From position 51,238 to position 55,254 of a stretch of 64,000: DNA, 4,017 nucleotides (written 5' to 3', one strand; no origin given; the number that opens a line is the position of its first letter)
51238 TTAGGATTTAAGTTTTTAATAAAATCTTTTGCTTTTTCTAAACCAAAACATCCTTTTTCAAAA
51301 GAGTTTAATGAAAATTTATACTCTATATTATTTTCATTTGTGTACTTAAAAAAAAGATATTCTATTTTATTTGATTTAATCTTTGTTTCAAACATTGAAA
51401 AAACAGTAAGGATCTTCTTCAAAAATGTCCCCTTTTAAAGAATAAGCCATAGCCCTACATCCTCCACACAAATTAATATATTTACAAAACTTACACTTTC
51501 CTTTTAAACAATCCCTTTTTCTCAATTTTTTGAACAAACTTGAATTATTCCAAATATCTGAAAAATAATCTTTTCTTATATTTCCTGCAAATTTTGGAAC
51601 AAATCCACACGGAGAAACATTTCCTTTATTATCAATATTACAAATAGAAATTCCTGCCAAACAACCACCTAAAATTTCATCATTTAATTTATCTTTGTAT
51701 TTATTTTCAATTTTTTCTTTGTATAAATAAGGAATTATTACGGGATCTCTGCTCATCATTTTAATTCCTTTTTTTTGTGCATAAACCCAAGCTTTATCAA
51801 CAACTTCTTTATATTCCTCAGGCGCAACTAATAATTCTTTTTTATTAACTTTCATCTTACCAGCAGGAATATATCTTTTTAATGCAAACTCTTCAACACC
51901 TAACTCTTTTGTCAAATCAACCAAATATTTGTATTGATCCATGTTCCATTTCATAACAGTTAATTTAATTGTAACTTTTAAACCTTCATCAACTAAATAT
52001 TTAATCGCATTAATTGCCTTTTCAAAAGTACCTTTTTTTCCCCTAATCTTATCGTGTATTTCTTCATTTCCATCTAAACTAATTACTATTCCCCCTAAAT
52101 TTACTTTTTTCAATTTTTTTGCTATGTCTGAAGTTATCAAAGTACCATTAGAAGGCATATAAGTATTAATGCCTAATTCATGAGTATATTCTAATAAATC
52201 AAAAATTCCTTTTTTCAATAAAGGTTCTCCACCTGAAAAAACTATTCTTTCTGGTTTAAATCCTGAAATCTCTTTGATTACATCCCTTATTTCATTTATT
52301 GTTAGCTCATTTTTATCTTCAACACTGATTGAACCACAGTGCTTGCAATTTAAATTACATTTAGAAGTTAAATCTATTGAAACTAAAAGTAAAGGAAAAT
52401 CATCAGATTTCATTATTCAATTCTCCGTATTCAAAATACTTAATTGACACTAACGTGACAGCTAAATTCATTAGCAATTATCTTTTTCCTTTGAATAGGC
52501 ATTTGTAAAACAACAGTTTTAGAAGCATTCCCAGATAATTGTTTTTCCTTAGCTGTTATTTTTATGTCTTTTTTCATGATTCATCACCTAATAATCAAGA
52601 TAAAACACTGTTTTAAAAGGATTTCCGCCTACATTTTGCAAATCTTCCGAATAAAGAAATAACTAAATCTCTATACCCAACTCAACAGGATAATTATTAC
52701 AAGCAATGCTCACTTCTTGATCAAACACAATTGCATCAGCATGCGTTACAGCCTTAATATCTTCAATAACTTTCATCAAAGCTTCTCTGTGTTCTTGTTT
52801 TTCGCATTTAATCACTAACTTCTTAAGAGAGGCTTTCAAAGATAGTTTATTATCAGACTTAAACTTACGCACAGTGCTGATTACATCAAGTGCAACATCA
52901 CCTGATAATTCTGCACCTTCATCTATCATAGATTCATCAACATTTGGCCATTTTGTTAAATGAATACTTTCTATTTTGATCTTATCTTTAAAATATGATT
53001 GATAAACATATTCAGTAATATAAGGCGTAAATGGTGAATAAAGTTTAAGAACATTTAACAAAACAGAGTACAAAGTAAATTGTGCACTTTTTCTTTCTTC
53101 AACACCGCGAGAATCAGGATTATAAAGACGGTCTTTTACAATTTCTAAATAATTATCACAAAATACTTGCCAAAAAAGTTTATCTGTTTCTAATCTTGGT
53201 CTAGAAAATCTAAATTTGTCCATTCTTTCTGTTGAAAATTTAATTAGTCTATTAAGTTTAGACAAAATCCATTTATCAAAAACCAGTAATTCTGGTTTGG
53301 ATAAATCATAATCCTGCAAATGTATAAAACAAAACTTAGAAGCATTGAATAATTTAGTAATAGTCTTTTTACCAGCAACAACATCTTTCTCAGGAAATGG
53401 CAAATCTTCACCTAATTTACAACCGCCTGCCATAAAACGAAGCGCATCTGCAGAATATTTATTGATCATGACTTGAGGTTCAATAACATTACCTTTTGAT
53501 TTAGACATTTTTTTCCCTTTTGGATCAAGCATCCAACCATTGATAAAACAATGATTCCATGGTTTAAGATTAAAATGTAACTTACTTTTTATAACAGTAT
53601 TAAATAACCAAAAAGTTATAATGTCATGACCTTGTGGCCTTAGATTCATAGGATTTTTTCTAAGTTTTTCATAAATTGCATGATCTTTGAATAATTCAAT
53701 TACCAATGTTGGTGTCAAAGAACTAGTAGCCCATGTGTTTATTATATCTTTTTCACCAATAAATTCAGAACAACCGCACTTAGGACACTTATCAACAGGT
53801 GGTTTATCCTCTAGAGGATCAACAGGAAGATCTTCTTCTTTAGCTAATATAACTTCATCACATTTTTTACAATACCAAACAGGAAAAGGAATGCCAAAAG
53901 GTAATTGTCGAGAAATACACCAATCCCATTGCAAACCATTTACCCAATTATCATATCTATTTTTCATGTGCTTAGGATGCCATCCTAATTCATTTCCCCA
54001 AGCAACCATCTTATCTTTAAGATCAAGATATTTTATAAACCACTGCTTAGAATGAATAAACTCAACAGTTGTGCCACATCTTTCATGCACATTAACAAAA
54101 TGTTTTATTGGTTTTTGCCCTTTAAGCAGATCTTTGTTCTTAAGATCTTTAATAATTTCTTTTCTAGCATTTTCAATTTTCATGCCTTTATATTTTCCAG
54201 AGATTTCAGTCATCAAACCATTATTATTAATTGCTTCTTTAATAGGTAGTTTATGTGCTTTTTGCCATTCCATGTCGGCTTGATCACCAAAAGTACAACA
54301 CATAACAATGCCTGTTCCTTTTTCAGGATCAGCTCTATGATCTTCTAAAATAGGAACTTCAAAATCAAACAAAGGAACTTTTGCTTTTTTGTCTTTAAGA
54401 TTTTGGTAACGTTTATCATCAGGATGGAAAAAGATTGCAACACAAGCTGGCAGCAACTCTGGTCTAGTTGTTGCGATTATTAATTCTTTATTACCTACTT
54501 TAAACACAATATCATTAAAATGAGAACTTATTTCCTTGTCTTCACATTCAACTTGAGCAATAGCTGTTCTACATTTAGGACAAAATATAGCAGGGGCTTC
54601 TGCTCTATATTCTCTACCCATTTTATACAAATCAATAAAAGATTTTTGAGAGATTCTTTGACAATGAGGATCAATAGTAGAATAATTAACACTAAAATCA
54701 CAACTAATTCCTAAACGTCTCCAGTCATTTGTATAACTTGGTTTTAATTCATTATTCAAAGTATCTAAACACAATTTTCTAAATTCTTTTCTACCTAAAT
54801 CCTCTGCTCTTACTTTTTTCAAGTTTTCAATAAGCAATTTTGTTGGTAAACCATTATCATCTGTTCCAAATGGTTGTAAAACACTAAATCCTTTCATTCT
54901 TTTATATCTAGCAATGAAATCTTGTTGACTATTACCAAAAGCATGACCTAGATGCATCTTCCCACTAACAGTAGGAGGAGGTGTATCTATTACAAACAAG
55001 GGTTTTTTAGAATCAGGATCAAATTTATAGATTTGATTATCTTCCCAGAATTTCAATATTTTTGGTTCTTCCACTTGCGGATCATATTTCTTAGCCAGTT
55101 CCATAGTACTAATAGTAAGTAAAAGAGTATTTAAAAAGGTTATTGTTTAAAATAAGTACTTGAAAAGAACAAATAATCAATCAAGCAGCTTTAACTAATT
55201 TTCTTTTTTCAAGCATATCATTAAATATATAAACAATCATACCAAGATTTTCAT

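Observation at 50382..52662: Unannotated 45-aa peptide with its own SD immediately upstream of two tandem rSAM-SPASM genes: candidate RiPP-like maturation system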

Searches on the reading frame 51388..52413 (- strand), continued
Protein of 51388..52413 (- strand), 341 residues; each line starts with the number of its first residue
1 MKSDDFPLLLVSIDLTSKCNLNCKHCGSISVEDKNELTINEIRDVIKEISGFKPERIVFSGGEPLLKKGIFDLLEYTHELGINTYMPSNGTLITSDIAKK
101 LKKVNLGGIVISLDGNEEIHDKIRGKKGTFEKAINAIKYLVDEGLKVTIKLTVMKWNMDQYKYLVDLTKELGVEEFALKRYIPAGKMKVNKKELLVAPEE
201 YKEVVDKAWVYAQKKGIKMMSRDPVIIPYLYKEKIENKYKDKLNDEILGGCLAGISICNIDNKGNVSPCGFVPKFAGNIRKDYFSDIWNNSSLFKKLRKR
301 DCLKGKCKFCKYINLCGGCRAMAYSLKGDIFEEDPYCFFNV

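Call 62: search_protein_families(library=ncbifam, proteins=[L176:1446-1724:+, L176:1756-2766:+, P0017, L176:1309-1422:+, P0002], max_evalue=0.01)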
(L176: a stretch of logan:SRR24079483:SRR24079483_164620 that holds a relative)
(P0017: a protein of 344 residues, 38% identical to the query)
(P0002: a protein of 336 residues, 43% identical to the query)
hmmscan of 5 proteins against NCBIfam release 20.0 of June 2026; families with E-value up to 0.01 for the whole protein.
L176:1446-1724:+ (92 aa): 4 families
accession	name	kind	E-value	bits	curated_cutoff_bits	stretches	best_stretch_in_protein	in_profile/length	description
NF053610.1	Sso10a_fam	subfamily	2.7e-05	24.1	60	1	52-89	16-53/64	Sso10a family chromatin protein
TIGR04302.1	geo_PqqD_fam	equivalog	0.0017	18.7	100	0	5-21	2-18/102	GeoRSP system PqqD family peptide chaperone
TIGR01884.1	cas_HTH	subfamily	0.0017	17.8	60.2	1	54-91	157-194/202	CRISPR-associated CARF protein Csa3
TIGR04548.1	DnaD_Mollicutes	hypoth_equivalog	0.008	16.2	100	0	52-86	44-78/178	DnaD family protein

L176:1756-2766:+ (336 aa): 89 families (the best 25 are shown)
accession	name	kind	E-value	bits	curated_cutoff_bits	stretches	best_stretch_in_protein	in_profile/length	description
TIGR04055.1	rSAM_NirJ2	equivalog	1.4e-65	222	500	1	14-333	2-324/326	putative heme d1 biosynthesis radical SAM protein NirJ2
TIGR04545.1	rSAM_ahbD_hemeb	equivalog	7.5e-59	199.9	500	2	14-217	2-207/339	heme b synthase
TIGR04053.2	TIGR04053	equivalog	5.1e-56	190.5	395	2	9-215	5-214/366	TIGR04053 family radical SAM/SPASM domain-containing protein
TIGR04054.1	rSAM_NirJ1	equivalog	1.9e-54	184.7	650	2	14-211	38-236/387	putative heme d1 biosynthesis radical SAM protein NirJ1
TIGR03962.1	mycofact_rSAM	equivalog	2.1e-51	175.1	265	1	8-331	8-331/339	mycofactocin radical SAM maturase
NF050035.1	rSAM_WgK_link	exception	1.1e-50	172.7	650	2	5-204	2-202/367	radical SAM/SPASM peptide maturase WgkB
TIGR04051.1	rSAM_NirJ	equivalog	1.7e-47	162.1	515.45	2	14-209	4-200/354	heme d1 biosynthesis radical SAM protein NirJ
NF045574.1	sacti_mat_StsB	exception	1.2e-46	159.6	625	1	14-327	98-409/466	StsB family radical SAM/SPASM domain sactipeptide maturase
TIGR04303.1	GeoRSP_rSAM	equivalog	3e-45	155.2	400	1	9-332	2-325/325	GeoRSP system radical SAM/SPASM protein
TIGR04347.1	pseudo_SAM_Halo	equivalog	3.2e-44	151.8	525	2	14-211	40-238/390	TIGR04347 family pseudo-SAM/SPASM protein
TIGR04546.1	rSAM_ahbC_deAc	equivalog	1.7e-42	145.6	650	2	13-209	40-237/390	12,18-didecarboxysiroheme deacetylase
TIGR02109.1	PQQ_syn_pqqE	equivalog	1.3e-41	142.8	381.35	1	9-331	4-330/358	pyrroloquinoline quinone biosynthesis protein PqqE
TIGR04250.1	SCM_rSAM_ScmE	equivalog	1.7e-39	135.8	400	1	12-325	3-339/358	SynChlorMet cassette radical SAM/SPASM protein ScmE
TIGR04133.1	rSAM_w_lipo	hypoth_equivalog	2.1e-34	119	425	1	15-312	27-331/350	TIGR04133 family radical SAM/SPASM protein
TIGR04251.1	SCM_rSAM_ScmF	equivalog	1.6e-33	116.6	400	1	16-325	8-333/353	SynChlorMet cassette radical SAM/SPASM protein ScmF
NF047865.1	rSAM_PapB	equivalog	8.2e-24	84.4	340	1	19-326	10-329/330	PapB family radical SAM/SPASM ranthipeptide maturase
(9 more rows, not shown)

P0017 (344 aa): 97 families (the best 25 are shown)
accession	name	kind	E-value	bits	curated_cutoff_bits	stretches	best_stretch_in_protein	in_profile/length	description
TIGR04545.1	rSAM_ahbD_hemeb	equivalog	4.5e-76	256.5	500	1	27-342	5-335/339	heme b synthase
TIGR04055.1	rSAM_NirJ2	equivalog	4.5e-75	253.2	500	1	28-342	6-322/326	putative heme d1 biosynthesis radical SAM protein NirJ2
TIGR04053.2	TIGR04053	equivalog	3.5e-71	240.4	395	2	28-229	14-221/366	TIGR04053 family radical SAM/SPASM domain-containing protein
TIGR04054.1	rSAM_NirJ1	equivalog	1.2e-55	188.7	650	1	27-343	41-381/387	putative heme d1 biosynthesis radical SAM protein NirJ1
NF050035.1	rSAM_WgK_link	exception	2.6e-55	187.9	650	1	25-343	12-362/367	radical SAM/SPASM peptide maturase WgkB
TIGR04347.1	pseudo_SAM_Halo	equivalog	1.5e-50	172.6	525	2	27-216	43-236/390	TIGR04347 family pseudo-SAM/SPASM protein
TIGR04051.1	rSAM_NirJ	equivalog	6.5e-48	163.5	515.45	2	29-205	9-187/354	heme d1 biosynthesis radical SAM protein NirJ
TIGR03962.1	mycofact_rSAM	equivalog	2.1e-47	162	265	1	27-342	17-331/339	mycofactocin radical SAM maturase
TIGR04546.1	rSAM_ahbC_deAc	equivalog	1.5e-44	152.4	650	2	28-210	45-231/390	12,18-didecarboxysiroheme deacetylase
TIGR04303.1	GeoRSP_rSAM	equivalog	5.2e-44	151.1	400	1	25-343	8-325/325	GeoRSP system radical SAM/SPASM protein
TIGR04340.1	rSAM_ACGX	hypoth_equivalog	1.2e-43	149.6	400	1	25-344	6-339/341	radical SAM/SPASM domain protein, ACGX system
NF045574.1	sacti_mat_StsB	exception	4.7e-41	141.1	625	1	13-334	87-405/466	StsB family radical SAM/SPASM domain sactipeptide maturase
TIGR02109.1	PQQ_syn_pqqE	equivalog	3.9e-40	137.9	381.35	1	27-343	12-331/358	pyrroloquinoline quinone biosynthesis protein PqqE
TIGR04251.1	SCM_rSAM_ScmF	equivalog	6.8e-40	137.5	400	1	26-330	8-327/353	SynChlorMet cassette radical SAM/SPASM protein ScmF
TIGR04103.1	rSAM_nif11_3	equivalog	5.2e-37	127.4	725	1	26-332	9-333/412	nif11-class peptide radical SAM maturase 3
NF047865.1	rSAM_PapB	equivalog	1.1e-27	97.1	340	1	26-327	7-319/330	PapB family radical SAM/SPASM ranthipeptide maturase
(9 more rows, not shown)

L176:1309-1422:+ (37 aa): 0 families

P0002 (336 aa): 91 families (the best 25 are shown)
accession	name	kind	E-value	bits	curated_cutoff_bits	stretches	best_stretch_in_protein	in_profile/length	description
TIGR04545.1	rSAM_ahbD_hemeb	equivalog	1.7e-86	290.7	500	1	9-334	2-336/339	heme b synthase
TIGR04055.1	rSAM_NirJ2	equivalog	3.8e-81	273.1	500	1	9-334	2-323/326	putative heme d1 biosynthesis radical SAM protein NirJ2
TIGR04053.2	TIGR04053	equivalog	6.7e-73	246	395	2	8-220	9-226/366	TIGR04053 family radical SAM/SPASM domain-containing protein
TIGR04054.1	rSAM_NirJ1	equivalog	1.3e-65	221.6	650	1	9-336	38-383/387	putative heme d1 biosynthesis radical SAM protein NirJ1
TIGR04347.1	pseudo_SAM_Halo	equivalog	2.9e-62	211.2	525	2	8-205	39-238/390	TIGR04347 family pseudo-SAM/SPASM protein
TIGR04051.1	rSAM_NirJ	equivalog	3.8e-60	203.7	515.45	1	9-335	4-348/354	heme d1 biosynthesis radical SAM protein NirJ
TIGR04546.1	rSAM_ahbC_deAc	equivalog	9.1e-60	202.5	650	1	8-336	40-386/390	12,18-didecarboxysiroheme deacetylase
NF050035.1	rSAM_WgK_link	exception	6.6e-54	183.3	650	1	12-334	14-362/367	radical SAM/SPASM peptide maturase WgkB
TIGR04303.1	GeoRSP_rSAM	equivalog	8e-47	160.4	400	1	9-333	7-324/325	GeoRSP system radical SAM/SPASM protein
TIGR04133.1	rSAM_w_lipo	hypoth_equivalog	1.2e-46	159.3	425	1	4-315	21-330/350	TIGR04133 family radical SAM/SPASM protein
TIGR02109.1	PQQ_syn_pqqE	equivalog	4.6e-44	150.8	381.35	1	12-334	12-331/358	pyrroloquinoline quinone biosynthesis protein PqqE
TIGR03962.1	mycofact_rSAM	equivalog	3.2e-43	148.2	265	1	10-329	15-327/339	mycofactocin radical SAM maturase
TIGR04103.1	rSAM_nif11_3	equivalog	1.8e-42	145.5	725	1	5-333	3-342/412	nif11-class peptide radical SAM maturase 3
TIGR04340.1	rSAM_ACGX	hypoth_equivalog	1.4e-40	139.6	400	1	10-333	6-337/341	radical SAM/SPASM domain protein, ACGX system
NF045574.1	sacti_mat_StsB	exception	1e-39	136.7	625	1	4-326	93-406/466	StsB family radical SAM/SPASM domain sactipeptide maturase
NF047865.1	rSAM_PapB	equivalog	1.7e-28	99.9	340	1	14-324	10-325/330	PapB family radical SAM/SPASM ranthipeptide maturase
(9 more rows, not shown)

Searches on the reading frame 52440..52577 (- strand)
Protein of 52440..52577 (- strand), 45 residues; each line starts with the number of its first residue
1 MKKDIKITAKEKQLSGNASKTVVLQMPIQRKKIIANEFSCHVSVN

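Call 3: search_protein_families(library=pfam, proteins=[window:52440-52577:-], max_evalue=0.01)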
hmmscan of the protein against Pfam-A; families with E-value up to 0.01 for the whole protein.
window:52440-52577:- (45 aa): 0 families

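Call 4: search_protein_families(library=ncbifam, proteins=[window:52440-52577:-], max_evalue=0.01)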
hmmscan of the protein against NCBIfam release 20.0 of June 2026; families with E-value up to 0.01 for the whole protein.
window:52440-52577:- (45 aa): 0 families

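Call 12: find_homologous_proteins(query=window:52443-52577:-, max_evalue=10)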
Query seq(45 aa) (45 aa): 1 proteins with E <= 10 among 1 candidates.
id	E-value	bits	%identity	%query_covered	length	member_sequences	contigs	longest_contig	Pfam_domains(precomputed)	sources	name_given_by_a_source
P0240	1.8e-20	87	100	100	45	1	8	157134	-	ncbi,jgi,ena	-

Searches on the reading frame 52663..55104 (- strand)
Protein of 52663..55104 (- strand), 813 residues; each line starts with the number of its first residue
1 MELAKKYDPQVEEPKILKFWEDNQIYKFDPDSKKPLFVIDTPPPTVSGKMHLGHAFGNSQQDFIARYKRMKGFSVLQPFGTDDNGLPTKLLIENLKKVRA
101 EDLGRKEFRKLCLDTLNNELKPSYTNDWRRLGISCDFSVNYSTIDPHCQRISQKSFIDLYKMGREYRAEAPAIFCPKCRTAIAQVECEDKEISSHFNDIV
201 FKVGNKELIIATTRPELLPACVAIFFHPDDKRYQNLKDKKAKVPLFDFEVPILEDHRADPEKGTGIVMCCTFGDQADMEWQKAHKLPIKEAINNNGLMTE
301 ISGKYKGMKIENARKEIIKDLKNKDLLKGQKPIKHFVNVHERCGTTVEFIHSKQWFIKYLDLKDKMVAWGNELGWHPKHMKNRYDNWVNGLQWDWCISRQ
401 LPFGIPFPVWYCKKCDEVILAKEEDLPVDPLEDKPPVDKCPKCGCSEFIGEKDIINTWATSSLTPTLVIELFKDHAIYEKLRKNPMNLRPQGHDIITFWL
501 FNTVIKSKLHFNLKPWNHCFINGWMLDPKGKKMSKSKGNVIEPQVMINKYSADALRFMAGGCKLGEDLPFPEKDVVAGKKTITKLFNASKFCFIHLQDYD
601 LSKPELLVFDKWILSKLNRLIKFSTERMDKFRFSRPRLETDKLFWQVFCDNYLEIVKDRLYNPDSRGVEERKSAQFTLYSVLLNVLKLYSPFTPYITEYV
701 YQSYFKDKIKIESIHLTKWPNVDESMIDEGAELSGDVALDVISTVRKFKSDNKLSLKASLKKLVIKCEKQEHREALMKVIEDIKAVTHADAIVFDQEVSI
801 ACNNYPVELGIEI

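Call 27: find_related_loci(query=window:52663-55104:-, collection=genome_contigs, flank=8000)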
Query window:52663-55104:- (813 aa) in genome_contigs; peptide patterns used: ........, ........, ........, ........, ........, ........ (x = any residue, [..] = any of these).
206 stretches matched a pattern; 191 encode a relative of the query (tblastn E <= 1e-3); the best 80 are kept; 79 distinct loci.
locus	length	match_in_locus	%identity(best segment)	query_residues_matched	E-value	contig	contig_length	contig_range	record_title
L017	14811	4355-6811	69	1-813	0e+0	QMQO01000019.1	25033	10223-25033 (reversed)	MAG: Candidatus Woesearchaeota archaeon isolate B72_G16 B72_Guay16_scaffold_00776, whole genome shotgun sequence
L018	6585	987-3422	68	3-813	0e+0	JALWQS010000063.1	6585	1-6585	MAG: Candidatus Woesearchaeota archaeon isolate M2_metabat1_scaf2bin.081 M2_NODE_19938_length_6585_cov_2.437906, whole g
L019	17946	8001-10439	67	1-812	0e+0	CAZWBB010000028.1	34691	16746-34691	MAG TPA_asm: uncultured Methanosarcinales archaeon isolate SRP077602_co2_374 genome assembly, contig: NODE_1868_length_3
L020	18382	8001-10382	67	2-800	0e+0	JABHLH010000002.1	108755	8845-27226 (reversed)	MAG: archaeon isolate SI037S2_bin4 k141_39324, whole genome shotgun sequence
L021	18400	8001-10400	68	5-794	0e+0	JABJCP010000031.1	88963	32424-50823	MAG: Candidatus Woesearchaeota archaeon isolate SI073_bin58 k141_1678928, whole genome shotgun sequence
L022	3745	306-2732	66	1-813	0e+0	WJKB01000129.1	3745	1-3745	MAG: Candidatus Woesearchaeota archaeon isolate Bin_568 k141_4555925, whole genome shotgun sequence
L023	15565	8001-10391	67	1-800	0e+0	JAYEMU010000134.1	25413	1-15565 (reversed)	MAG: Nanoarchaeota archaeon isolate MAG073 MAG073_134, whole genome shotgun sequence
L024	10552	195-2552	67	1-794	0e+0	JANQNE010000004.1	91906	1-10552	MAG: Candidatus Nanoarchaeia archaeon isolate PL23a_bin.30 k99_6469951, whole genome shotgun sequence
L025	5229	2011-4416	65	3-808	0e+0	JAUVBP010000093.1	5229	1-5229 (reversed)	MAG: Candidatus Woesearchaeota archaeon isolate CSMAG_248 CSMAG_248_k127_2504034_length_5229_cov_8.0000, whole genome sh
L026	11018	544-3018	64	1-811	0e+0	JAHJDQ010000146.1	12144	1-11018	MAG: Nanoarchaeota archaeon isolate Modern_marine.mb.67 Modern_marine.mb.67_k141_1958210, whole genome shotgun sequence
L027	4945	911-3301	65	1-800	0e+0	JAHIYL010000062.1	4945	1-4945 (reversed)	MAG: Nanoarchaeota archaeon isolate Modern_marine.mb.116 Modern_marine.mb.116_k141_634011, whole genome shotgun sequence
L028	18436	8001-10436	65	1-803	0e+0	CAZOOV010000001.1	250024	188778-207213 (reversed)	MAG TPA_asm: uncultured Methanosarcinales archaeon isolate binchicken_co141_553 genome assembly, contig: NODE_49_length_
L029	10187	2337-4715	65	1-800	0e+0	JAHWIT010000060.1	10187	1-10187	MAG: Candidatus Woesearchaeota archaeon isolate YT3_932 k127_23283303, whole genome shotgun sequence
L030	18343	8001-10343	65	5-793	0e+0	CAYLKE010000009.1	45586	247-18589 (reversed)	MAG TPA_asm: uncultured Methanosarcinales archaeon isolate SRP332253_co1_166 genome assembly, contig: NODE_941_length_45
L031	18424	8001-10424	65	1-811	0e+0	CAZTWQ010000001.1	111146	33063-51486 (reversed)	MAG TPA_asm: uncultured Methanosarcinales archaeon isolate binchicken_co28_237 genome assembly, contig: NODE_120_length_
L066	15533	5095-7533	83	1-813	0e+0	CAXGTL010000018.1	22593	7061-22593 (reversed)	MAG TPA_asm: Candidatus Woesearchaeota archaeon isolate ERR594346_binner12_Refined_66 genome assembly, contig: ERZ540258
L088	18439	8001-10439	89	1-813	0e+0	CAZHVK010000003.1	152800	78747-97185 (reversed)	MAG TPA_asm: uncultured Methanosarcinales archaeon isolate binchicken_co330_8 genome assembly, contig: NODE_51_length_15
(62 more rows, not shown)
